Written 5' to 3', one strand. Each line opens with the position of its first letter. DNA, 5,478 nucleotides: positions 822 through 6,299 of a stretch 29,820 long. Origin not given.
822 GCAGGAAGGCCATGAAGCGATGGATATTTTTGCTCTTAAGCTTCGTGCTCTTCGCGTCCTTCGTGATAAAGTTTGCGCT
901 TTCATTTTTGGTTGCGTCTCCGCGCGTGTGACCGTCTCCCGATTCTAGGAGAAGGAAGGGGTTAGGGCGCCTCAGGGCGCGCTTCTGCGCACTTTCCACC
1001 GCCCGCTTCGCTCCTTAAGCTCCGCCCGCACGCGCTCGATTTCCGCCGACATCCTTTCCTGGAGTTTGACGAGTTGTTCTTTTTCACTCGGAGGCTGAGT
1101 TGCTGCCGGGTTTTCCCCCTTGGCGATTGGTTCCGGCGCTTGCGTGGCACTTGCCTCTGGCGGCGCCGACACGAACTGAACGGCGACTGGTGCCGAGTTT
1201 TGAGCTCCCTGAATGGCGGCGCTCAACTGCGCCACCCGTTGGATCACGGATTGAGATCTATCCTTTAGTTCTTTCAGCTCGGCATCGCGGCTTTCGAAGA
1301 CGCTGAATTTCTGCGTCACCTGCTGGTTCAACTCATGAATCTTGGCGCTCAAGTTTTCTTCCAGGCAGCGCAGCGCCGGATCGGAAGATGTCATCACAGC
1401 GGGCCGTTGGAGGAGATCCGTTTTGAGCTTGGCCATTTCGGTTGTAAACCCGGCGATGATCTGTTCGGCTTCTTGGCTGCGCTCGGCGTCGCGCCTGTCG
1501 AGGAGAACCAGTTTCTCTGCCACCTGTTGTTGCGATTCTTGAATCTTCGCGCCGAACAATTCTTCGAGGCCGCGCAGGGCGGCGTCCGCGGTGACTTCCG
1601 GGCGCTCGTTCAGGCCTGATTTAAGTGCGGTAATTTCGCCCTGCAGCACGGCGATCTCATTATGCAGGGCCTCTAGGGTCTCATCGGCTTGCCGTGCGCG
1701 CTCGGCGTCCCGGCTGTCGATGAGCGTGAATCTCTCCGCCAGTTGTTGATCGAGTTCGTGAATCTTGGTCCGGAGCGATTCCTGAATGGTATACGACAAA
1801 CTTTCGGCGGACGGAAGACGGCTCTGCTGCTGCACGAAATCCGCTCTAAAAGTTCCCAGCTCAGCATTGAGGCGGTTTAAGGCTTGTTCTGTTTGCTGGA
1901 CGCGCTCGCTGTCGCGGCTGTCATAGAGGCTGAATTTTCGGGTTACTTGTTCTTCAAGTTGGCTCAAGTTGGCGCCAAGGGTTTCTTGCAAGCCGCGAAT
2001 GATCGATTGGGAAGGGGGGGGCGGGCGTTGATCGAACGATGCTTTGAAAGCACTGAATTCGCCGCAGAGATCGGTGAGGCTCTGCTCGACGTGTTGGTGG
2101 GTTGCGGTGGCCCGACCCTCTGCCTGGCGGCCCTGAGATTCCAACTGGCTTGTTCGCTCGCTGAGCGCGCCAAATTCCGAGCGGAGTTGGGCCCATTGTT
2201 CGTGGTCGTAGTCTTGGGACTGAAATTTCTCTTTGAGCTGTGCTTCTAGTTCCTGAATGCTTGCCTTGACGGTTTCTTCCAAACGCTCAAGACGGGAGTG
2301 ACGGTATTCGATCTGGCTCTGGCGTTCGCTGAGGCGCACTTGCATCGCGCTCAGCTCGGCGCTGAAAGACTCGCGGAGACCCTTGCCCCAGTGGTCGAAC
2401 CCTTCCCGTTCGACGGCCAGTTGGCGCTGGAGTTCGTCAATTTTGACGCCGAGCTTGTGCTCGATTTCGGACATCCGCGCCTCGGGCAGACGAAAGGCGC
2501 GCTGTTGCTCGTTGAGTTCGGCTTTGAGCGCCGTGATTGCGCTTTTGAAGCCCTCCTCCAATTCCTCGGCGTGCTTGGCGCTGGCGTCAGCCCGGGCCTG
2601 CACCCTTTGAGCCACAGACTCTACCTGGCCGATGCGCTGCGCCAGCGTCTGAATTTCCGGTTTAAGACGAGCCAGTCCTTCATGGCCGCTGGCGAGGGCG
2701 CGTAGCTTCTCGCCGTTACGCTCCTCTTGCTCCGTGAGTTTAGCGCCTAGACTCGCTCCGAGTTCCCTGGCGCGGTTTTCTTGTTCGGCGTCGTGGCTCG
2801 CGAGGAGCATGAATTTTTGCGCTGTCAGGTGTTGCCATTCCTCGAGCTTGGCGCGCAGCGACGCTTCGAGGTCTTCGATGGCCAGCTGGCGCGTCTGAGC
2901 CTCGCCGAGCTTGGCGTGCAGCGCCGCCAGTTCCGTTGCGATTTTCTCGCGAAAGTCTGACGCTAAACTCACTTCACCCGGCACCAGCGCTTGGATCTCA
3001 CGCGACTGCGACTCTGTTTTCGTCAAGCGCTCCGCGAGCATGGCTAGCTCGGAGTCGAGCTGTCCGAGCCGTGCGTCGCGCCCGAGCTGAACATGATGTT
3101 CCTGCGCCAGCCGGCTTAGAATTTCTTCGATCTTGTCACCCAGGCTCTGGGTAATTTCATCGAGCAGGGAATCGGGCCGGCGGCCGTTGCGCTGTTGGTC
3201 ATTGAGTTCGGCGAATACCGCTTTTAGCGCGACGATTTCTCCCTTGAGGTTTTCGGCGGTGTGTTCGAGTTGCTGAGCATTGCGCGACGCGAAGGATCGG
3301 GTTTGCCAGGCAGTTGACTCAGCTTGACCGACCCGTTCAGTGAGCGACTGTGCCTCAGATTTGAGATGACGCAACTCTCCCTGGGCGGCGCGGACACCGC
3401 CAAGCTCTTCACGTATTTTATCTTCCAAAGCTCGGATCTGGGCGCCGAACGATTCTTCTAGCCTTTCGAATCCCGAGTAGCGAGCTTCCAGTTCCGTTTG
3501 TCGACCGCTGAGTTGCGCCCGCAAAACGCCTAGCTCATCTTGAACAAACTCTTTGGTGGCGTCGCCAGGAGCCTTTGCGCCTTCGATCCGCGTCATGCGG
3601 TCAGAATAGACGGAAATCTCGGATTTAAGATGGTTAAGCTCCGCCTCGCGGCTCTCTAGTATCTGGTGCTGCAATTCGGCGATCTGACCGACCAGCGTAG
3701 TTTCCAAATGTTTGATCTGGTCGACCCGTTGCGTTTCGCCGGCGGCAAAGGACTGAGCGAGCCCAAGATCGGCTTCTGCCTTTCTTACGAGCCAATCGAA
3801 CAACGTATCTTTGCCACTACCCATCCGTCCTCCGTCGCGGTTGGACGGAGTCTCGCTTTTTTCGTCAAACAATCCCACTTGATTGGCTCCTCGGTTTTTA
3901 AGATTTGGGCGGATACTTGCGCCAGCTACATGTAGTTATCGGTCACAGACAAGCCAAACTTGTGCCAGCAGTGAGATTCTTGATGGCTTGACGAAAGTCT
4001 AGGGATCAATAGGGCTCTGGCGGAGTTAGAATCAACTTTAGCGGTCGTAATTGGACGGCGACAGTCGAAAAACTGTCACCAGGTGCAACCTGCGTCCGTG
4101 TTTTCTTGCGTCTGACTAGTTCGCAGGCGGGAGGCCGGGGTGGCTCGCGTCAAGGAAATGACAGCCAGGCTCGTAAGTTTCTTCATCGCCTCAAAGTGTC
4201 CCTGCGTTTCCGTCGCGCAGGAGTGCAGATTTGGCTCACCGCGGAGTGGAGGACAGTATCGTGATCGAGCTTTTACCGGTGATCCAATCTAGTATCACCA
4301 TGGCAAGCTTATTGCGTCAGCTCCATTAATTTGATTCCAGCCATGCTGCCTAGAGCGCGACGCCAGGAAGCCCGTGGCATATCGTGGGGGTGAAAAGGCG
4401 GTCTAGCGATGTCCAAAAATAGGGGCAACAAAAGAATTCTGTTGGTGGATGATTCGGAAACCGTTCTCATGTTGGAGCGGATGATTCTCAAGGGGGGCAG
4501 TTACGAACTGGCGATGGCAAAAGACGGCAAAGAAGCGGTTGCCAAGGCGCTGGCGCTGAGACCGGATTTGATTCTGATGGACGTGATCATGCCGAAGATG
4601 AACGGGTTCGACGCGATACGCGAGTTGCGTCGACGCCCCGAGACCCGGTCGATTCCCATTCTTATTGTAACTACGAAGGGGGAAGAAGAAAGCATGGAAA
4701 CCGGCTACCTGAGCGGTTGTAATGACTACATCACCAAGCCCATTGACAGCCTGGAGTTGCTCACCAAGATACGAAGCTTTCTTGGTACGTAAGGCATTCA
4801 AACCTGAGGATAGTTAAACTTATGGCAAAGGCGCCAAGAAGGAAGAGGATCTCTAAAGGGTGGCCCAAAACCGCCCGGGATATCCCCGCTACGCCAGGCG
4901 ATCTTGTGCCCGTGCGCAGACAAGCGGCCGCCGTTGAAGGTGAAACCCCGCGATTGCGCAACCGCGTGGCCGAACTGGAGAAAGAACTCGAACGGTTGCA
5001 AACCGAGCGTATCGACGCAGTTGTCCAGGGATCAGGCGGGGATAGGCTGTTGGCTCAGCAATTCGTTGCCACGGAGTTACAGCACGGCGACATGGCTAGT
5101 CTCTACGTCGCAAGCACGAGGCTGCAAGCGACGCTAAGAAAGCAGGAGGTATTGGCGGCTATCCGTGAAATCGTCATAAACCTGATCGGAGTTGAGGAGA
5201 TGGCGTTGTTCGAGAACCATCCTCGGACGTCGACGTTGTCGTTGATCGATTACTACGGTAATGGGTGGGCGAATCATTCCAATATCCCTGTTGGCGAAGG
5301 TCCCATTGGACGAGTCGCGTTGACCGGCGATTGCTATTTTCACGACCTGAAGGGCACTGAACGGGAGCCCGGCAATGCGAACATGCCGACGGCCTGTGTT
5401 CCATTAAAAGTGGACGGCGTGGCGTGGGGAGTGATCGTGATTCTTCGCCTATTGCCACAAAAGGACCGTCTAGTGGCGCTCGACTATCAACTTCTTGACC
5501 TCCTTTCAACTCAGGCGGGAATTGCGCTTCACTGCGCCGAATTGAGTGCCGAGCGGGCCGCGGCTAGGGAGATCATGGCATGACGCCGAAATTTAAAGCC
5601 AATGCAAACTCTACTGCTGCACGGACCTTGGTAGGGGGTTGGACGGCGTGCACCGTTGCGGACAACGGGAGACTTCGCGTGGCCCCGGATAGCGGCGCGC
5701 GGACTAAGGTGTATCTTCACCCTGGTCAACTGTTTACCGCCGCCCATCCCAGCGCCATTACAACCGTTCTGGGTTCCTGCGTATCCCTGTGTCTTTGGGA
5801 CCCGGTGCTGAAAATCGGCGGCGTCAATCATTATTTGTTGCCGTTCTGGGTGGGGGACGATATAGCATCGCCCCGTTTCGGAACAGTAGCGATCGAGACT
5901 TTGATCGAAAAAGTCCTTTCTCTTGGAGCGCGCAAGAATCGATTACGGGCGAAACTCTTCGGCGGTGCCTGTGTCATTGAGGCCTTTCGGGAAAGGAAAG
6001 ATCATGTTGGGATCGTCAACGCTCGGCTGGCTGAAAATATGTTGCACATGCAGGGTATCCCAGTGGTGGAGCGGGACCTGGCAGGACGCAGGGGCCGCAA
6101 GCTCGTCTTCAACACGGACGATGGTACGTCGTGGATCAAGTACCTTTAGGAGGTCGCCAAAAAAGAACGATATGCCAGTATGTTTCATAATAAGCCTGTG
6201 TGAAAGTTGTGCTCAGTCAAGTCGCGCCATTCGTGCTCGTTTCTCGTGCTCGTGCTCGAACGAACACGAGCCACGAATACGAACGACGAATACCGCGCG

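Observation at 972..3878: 968-aa nested-repeat coiled-coil protein, candidate polar or cytoskeletal scaffold for motility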

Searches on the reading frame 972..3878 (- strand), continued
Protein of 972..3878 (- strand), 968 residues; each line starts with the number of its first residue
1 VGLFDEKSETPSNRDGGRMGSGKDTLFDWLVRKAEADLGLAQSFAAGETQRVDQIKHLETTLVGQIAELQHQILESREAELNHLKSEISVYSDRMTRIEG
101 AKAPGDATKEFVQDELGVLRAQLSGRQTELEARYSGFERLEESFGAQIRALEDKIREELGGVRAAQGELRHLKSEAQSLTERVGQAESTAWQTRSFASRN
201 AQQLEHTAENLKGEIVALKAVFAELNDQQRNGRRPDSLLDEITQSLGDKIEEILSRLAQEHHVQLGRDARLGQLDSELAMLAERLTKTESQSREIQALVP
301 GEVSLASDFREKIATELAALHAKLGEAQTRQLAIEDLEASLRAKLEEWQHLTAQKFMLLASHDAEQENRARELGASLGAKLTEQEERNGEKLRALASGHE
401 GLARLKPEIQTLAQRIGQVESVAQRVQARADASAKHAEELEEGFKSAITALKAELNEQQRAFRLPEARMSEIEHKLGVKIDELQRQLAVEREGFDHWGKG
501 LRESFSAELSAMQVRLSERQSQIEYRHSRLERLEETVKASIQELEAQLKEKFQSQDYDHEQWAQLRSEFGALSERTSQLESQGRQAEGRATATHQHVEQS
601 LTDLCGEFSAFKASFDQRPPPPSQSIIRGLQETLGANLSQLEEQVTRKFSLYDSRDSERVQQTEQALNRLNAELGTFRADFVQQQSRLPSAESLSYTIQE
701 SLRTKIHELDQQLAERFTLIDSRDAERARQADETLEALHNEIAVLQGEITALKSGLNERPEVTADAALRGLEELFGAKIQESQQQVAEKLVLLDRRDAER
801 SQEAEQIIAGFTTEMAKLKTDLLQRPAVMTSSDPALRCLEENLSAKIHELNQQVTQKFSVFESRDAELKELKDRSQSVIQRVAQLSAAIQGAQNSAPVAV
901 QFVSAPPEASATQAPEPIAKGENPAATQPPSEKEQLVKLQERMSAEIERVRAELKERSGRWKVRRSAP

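Call 97: find_encoding_contigs(protein=P0047, flank=6000, max_places=1)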
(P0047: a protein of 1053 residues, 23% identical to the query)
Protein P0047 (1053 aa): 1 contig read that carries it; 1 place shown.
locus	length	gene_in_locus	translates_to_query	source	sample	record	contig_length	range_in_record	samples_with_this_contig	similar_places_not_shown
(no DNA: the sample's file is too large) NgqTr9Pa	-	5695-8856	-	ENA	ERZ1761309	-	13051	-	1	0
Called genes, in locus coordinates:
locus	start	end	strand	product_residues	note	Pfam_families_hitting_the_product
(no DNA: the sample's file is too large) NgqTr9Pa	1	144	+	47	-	?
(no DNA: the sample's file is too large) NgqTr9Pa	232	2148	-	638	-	PF04960:Glutaminase, PF01740:STAS, PF00027:cNMP_binding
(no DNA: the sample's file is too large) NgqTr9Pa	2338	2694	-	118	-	PF00903:Glyoxalase, PF13669:Glyoxalase_4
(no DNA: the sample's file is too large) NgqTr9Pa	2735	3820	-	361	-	PF08240:ADH_N, PF16912:Glu_dehyd_C (weak), PF00107:ADH_zinc_N, PF13602:ADH_zinc_N_2 (weak)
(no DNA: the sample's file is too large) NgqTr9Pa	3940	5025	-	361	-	PF04909:Amidohydro_2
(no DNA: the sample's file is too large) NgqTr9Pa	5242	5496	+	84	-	-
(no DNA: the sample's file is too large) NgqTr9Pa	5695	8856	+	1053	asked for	-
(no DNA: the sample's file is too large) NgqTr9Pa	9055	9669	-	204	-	PF02775:TPP_enzyme_C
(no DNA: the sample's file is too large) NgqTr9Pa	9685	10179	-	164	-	PF02776:TPP_enzyme_N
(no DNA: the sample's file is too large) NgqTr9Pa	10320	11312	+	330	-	PF03401:TctC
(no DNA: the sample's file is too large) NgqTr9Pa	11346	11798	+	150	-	PF07331:TctB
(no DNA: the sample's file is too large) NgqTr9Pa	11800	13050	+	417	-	?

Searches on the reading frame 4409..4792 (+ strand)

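Call 5: search_protein_families(library=pfam, proteins=[window:4409-4792:+], max_evalue=0.01)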
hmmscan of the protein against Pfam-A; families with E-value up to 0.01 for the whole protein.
window:4409-4792:+ (127 aa): 1 family
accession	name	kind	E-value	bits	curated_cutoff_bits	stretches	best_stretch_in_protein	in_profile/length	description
PF00072.30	Response_reg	-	1.6e-26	93.1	30.2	1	10-122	1-111/111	Response regulator receiver domain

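Call 6: search_protein_families(library=ncbifam, proteins=[window:4409-4792:+], max_evalue=0.01)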
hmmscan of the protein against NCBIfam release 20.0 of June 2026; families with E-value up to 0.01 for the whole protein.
window:4409-4792:+ (127 aa): 98 families (the best 25 are shown)
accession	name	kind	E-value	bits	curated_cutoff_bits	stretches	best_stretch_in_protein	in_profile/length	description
NF007135.0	PRK09581.1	equivalog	5.1e-27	94.8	474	1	9-124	4-119/457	PleD family two-component system response regulator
TIGR02154.1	PhoB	equivalog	1.8e-26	92.9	296.2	1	8-125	3-120/226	phosphate regulon transcriptional regulator PhoB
NF040689.1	MtrAB_MtrA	equivalog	4.5e-23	81.7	300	1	10-125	1-113/219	MtrAB system response regulator MtrA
NF053854.1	RespRegPhoBBctds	equivalog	4.4e-22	78.5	270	1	10-125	1-115/225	two-component system response regulator PhoB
NF040534.1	resp_reg_YycF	equivalog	1.1e-21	77.2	340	1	8-123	1-113/231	response regulator YycF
NF041733.1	resp_reg_CseB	equivalog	7.4e-21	74.6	350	1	9-125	2-115/228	two-component system response regulator CseB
NF008318.0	PRK11107.1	equivalog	7.4e-21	73.9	890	1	4-122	664-782/920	two-component sensor histidine kinase BarA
NF045944.1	ResRegRpaBCyano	equivalog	6.2e-20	71.5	330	1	11-125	1-112/229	response regulator transcription factor RpaB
NF008199.0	PRK10955.1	equivalog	6.3e-20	72.1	341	1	8-125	2-115/232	envelope stress response regulator transcription factor CpxR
NF051850.1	RespRegRprY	equivalog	1.8e-19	70.1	370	1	8-124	5-119/234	response regulator transcription factor RprY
NF007546.0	PRK10161.1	equivalog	2.2e-19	69.9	471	1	8-123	3-118/229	phosphate response regulator transcription factor PhoB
NF047465.1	hybrid_HK_LvrA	exception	7.8e-19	67.2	1200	1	4-125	464-584/819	hybrid histidine kinase/response regulator LvrA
NF041367.1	CheY_Halo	equivalog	5.3e-18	65.5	200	1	10-122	1-111/114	chemotaxis protein CheY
NF045991.1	RespRegCtrARhodob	equivalog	5.4e-18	65.6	350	1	9-123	2-114/224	response regulator transcription factor CtrA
NF008469.0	PRK11361.1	equivalog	7.8e-18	64.4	714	1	7-118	4-113/461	acetoacetate metabolism transcriptional regulator AtoC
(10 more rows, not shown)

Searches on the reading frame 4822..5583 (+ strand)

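Call 5: search_protein_families(library=pfam, proteins=[window:4822-5583:+], max_evalue=0.01)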
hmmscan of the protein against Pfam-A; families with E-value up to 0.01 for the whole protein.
window:4822-5583:+ (253 aa): 3 families
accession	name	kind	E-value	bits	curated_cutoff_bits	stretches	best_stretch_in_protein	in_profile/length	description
PF13185.12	GAF_2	-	1.5e-08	35.3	28.6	1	108-237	5-136/136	GAF domain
PF01590.32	GAF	-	2.7e-08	34.9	22.4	1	108-236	3-133/133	GAF domain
PF13492.12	GAF_3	-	0.00065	20.5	27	1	109-237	4-128/129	GAF domain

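Call 6: search_protein_families(library=ncbifam, proteins=[window:4822-5583:+], max_evalue=0.01)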
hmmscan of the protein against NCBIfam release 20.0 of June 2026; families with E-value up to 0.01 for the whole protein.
window:4822-5583:+ (253 aa): 0 families

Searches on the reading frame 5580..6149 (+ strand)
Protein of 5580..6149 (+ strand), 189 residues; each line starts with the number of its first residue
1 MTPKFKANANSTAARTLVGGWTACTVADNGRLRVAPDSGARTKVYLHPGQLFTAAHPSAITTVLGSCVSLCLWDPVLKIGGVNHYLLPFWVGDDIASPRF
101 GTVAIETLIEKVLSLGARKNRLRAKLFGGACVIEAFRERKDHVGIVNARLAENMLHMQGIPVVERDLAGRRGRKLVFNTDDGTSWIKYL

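Call 5: search_protein_families(library=pfam, proteins=[window:5580-6149:+], max_evalue=0.01)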
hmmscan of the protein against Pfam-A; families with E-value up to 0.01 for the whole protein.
window:5580-6149:+ (189 aa): 1 family
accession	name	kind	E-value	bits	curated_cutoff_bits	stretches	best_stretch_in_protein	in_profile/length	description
PF03975.18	CheD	-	2.7e-22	79.4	25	1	96-187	15-107/108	CheD chemotactic sensory transduction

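Call 6: search_protein_families(library=ncbifam, proteins=[window:5580-6149:+], max_evalue=0.01)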
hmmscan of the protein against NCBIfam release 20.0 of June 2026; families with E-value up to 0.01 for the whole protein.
window:5580-6149:+ (189 aa): 9 families
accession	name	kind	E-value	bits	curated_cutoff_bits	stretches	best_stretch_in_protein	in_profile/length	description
NF010013.0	PRK13487.1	equivalog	3.6e-40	137.5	223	1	43-187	25-168/201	chemoreceptor glutamine deamidase CheD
NF010016.0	PRK13493.1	equivalog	3.8e-31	108.6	369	1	33-188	33-194/227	chemoreceptor glutamine deamidase CheD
NF010014.0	PRK13489.1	equivalog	1.1e-29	104.3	290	1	41-188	18-167/238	chemoreceptor glutamine deamidase CheD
NF010019.0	PRK13497.1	equivalog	2.2e-26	92.7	313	1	40-179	6-145/184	chemoreceptor glutamine deamidase CheD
NF010020.0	PRK13498.1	equivalog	1.1e-23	84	236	1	42-188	8-157/168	chemoreceptor glutamine deamidase CheD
NF041119.1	CheD_Thtga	equivalog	2.7e-22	79.8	240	1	54-187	13-147/160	chemoreceptor glutamine deamidase/glutamate methylesterase CheD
NF010017.0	PRK13494.1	equivalog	4.5e-21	75.1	285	1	46-177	16-145/163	chemoreceptor glutamine deamidase CheD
NF010015.0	PRK13490.1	equivalog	5.5e-21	75.3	251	1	51-187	13-153/162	chemoreceptor glutamine deamidase CheD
NF010018.0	PRK13495.1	equivalog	9.7e-21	74.6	243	1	56-183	16-142/159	chemoreceptor glutamine deamidase CheD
